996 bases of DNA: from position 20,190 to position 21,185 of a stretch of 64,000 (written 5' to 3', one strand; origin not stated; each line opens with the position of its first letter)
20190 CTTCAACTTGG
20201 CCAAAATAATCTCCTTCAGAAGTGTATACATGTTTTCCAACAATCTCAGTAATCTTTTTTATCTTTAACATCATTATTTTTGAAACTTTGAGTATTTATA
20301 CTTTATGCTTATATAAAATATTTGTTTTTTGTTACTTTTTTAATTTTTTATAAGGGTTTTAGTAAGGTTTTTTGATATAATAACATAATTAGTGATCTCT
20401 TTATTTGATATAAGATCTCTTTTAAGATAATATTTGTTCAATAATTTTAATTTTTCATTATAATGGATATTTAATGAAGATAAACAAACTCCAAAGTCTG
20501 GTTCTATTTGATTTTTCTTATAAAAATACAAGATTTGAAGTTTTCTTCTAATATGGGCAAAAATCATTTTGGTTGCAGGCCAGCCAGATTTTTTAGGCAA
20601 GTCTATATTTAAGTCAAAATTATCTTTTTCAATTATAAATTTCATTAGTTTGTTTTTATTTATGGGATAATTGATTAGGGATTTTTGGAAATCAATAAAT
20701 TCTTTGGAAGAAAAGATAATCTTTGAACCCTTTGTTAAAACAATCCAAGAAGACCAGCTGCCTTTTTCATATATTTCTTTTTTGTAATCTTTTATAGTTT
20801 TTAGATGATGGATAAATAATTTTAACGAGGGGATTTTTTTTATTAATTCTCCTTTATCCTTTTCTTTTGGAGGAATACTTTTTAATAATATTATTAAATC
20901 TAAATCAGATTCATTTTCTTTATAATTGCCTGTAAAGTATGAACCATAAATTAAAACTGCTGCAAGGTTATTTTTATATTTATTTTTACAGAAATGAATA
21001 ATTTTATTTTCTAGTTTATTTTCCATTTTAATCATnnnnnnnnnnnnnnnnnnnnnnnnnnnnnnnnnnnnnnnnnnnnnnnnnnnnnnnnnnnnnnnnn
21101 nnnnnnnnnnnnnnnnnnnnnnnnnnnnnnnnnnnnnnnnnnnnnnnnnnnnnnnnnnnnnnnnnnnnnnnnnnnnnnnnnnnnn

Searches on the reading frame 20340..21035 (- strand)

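Call 103: search_protein_families(library=padloc, proteins=[window:20340-21035:-], max_evalue=0.001)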
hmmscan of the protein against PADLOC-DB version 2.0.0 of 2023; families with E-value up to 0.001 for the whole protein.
window:20340-21035:- (231 aa): 1 family
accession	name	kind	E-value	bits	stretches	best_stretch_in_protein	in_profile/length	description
PDLC04903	PDC-S09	-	1.2e-07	30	1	6-73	8-74/108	-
